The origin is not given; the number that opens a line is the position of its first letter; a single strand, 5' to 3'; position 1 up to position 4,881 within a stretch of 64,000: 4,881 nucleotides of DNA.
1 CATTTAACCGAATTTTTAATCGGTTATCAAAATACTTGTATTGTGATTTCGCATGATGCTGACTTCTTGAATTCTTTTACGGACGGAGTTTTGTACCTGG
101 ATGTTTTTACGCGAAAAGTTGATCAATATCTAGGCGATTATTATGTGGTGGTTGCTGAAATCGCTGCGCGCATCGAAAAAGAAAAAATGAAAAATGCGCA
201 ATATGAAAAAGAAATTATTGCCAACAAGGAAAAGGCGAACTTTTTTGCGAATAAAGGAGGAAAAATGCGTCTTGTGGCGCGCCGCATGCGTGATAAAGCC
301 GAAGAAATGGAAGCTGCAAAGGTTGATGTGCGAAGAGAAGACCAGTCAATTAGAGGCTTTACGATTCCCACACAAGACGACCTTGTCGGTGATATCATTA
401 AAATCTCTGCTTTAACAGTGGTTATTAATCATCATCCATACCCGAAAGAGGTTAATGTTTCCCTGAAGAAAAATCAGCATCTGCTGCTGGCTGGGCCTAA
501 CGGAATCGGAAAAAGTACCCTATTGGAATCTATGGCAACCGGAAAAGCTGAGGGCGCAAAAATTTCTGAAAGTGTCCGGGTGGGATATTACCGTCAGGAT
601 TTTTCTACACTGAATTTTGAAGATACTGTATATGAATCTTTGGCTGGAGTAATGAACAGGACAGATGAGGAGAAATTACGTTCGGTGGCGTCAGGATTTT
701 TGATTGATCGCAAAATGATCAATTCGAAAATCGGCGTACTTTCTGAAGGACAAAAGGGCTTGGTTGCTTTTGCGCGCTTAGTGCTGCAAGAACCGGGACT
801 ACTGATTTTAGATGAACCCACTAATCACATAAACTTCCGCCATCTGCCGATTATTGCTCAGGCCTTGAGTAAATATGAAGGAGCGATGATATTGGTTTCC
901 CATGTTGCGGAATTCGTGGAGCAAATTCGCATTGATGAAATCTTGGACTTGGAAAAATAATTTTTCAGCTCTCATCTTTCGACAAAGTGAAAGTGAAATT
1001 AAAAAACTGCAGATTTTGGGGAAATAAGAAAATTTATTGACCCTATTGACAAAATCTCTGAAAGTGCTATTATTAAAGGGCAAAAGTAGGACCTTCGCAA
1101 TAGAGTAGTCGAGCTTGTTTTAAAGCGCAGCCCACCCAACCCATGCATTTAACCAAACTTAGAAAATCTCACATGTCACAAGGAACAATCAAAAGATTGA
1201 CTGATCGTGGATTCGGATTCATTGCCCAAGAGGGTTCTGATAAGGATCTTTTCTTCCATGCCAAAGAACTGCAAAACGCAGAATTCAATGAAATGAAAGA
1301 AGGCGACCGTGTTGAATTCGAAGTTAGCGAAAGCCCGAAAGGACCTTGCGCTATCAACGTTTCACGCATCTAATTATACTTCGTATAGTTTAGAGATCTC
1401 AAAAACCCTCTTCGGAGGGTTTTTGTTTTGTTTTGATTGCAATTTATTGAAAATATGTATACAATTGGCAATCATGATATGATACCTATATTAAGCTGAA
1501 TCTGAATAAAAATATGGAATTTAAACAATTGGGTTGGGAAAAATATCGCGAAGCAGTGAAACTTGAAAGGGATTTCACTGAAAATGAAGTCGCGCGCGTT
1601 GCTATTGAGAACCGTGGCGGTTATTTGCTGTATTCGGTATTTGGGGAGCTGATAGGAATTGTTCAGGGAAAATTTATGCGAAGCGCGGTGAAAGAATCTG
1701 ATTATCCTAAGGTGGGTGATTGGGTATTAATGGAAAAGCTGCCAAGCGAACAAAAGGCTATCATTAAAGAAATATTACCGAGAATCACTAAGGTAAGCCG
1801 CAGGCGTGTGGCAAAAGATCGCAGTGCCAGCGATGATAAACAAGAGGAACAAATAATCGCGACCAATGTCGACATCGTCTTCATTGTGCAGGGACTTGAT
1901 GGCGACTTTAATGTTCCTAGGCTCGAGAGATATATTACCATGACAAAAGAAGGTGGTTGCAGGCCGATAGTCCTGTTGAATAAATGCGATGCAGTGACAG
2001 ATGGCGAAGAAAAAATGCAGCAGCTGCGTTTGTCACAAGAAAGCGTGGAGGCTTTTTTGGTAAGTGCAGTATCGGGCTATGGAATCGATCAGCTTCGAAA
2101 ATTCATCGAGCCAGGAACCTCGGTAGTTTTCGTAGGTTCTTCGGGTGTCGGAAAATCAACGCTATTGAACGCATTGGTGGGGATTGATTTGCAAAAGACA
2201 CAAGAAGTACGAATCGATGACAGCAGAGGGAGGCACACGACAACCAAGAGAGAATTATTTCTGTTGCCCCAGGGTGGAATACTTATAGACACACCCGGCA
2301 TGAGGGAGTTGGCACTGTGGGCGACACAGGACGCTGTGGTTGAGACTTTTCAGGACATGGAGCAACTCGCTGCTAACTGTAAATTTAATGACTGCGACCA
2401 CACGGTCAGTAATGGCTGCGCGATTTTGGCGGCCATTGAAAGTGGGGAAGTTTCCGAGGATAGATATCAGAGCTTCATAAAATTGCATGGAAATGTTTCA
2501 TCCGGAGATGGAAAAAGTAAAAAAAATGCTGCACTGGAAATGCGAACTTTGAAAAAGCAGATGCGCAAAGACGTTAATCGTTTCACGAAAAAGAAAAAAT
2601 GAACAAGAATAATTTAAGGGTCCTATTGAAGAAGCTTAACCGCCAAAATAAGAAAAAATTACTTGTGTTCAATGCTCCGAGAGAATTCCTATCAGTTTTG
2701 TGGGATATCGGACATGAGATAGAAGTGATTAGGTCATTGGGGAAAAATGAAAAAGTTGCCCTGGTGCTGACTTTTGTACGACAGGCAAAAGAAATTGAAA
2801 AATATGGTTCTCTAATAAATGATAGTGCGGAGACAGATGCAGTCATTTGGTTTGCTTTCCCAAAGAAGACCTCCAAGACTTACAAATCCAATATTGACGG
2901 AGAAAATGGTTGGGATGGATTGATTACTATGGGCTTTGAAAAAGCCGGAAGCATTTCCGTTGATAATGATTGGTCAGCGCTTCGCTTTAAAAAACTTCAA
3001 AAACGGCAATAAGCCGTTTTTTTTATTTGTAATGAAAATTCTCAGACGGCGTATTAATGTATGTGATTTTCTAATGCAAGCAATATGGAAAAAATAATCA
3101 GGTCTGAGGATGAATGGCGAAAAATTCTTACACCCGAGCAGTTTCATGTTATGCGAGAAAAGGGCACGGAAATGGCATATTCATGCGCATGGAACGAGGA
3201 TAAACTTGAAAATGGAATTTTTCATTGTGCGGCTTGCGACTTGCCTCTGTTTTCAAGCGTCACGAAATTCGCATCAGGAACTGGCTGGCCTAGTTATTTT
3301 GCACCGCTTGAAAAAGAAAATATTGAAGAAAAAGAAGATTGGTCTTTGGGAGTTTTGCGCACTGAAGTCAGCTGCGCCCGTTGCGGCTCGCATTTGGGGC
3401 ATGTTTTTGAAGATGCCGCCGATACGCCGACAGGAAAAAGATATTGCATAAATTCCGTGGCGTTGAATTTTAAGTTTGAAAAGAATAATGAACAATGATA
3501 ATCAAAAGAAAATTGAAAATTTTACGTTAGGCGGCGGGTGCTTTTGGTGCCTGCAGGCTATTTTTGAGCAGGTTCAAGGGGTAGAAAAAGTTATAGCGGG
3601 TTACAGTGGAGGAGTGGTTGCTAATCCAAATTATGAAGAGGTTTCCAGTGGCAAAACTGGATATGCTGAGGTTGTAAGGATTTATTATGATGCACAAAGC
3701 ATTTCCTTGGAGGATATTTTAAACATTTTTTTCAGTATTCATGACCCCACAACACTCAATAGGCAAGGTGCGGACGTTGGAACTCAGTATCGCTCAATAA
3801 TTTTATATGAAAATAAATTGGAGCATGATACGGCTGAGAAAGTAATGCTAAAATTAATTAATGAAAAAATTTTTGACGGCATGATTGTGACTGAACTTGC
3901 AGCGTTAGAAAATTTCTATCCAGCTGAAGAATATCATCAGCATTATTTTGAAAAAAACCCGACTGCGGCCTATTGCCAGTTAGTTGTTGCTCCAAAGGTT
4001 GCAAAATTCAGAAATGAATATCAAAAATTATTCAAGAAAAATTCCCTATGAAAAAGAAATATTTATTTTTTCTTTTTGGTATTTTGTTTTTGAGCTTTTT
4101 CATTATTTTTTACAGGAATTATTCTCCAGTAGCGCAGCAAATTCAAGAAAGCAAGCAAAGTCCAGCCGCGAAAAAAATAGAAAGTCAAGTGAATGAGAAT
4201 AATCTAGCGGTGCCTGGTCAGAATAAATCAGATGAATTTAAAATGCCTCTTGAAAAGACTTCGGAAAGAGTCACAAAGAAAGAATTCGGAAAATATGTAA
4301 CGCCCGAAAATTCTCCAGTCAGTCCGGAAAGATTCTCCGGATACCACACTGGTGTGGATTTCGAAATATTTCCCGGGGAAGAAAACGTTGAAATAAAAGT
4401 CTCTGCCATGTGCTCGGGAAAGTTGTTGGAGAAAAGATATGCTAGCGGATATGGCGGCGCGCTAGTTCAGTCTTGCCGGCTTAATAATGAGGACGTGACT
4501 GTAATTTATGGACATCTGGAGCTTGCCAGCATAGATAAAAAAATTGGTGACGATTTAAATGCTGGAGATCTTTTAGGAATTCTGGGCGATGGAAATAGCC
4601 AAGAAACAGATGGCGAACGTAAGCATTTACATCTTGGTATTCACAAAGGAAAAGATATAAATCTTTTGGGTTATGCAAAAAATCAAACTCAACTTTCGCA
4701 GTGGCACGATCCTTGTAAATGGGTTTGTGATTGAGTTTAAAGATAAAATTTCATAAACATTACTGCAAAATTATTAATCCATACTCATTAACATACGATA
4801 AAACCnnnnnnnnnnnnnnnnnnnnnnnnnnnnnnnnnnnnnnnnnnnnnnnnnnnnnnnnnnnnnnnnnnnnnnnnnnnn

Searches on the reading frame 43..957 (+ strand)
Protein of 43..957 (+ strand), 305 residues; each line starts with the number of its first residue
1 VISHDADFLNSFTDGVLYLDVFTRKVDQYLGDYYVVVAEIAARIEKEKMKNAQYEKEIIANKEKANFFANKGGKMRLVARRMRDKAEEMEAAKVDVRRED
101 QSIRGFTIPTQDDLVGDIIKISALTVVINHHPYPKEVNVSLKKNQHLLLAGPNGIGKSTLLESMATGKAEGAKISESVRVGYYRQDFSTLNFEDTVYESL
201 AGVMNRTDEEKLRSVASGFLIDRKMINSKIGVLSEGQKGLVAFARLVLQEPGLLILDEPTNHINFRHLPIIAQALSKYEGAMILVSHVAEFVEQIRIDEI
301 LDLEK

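Call 62: search_protein_families(library=pfam, proteins=[window:43-957:+], max_evalue=0.0001)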
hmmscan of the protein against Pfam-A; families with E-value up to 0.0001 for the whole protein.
window:43-957:+ (305 aa): 3 families
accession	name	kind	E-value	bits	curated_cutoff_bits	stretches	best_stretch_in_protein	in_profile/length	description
PF00005.33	ABC_tran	-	4.4e-19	69.9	25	1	135-261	2-137/137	ABC transporter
PF13304.12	AAA_21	-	5.9e-08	33.6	27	0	230-286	235-297/304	AAA domain, putative AbiEii toxin, Type IV TA system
PF02463.25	SMC_N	-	4.3e-05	23.5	40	0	135-164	16-44/220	RecF/RecN/SMC N terminal domain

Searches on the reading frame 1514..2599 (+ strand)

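Call 62: search_protein_families(library=pfam, proteins=[window:1514-2599:+], max_evalue=0.0001)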
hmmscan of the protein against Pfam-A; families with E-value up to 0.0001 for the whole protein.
window:1514-2599:+ (362 aa): 7 families
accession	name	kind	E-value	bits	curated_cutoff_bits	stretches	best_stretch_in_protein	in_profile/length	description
PF03193.22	RsgA_GTPase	-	2.2e-46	158.3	30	1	108-269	15-174/174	RsgA GTPase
PF01926.29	MMR_HSR1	-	9.3e-09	35.8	21.9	1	204-284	2-75/113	50S ribosome-binding GTPase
PF00005.33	ABC_tran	-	8.3e-08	33.4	25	1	198-296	8-99/137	ABC transporter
PF02421.24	FeoB_N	-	5.1e-06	26.5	27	0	203-279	2-73/156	Ferrous iron transport protein B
PF10662.15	PduV-EutP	-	2.4e-05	24.6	21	0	203-236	3-38/143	Ethanolamine utilisation - propanediol utilisation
PF00350.29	Dynamin_N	-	4.7e-05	23.9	27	0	204-229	1-26/168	Dynamin family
PF00009.33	GTP_EFTU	-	5.1e-05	23.4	26.5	0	125-197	100-181/188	Elongation factor Tu GTP binding domain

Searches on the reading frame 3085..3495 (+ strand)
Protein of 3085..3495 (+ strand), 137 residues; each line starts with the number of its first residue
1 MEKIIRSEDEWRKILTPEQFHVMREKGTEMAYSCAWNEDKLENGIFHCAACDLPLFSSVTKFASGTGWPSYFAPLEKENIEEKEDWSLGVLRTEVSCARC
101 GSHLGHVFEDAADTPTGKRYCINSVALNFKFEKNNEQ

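Call 62: search_protein_families(library=pfam, proteins=[window:3085-3495:+], max_evalue=0.0001)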
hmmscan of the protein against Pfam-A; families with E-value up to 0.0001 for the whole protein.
window:3085-3495:+ (137 aa): 2 families
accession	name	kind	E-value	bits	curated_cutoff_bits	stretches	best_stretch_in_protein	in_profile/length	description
PF01641.26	SelR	-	1.6e-46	157.5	24.9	1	15-130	1-115/116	SelR domain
PF03226.21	Yippee-Mis18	-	9.5e-05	23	26.6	0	45-126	2-92/108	Yippee zinc-binding/DNA-binding /Mis18, centromere assembly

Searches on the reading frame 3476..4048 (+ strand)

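Call 62: search_protein_families(library=pfam, proteins=[window:3476-4048:+], max_evalue=0.0001)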
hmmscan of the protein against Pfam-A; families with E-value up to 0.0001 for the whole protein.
window:3476-4048:+ (191 aa): 1 family
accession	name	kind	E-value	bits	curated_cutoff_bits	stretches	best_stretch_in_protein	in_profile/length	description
PF01625.27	PMSR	-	4e-61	206.2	23.7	1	16-168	2-153/153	Peptide methionine sulfoxide reductase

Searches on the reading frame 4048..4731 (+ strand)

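Call 62: search_protein_families(library=pfam, proteins=[window:4048-4731:+], max_evalue=0.0001)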
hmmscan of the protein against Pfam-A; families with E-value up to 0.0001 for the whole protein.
window:4048-4731:+ (228 aa): 1 family
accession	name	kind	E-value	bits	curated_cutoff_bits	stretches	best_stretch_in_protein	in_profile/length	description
PF01551.29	Peptidase_M23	-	2.2e-10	41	28.7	1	99-202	2-92/96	Peptidase family M23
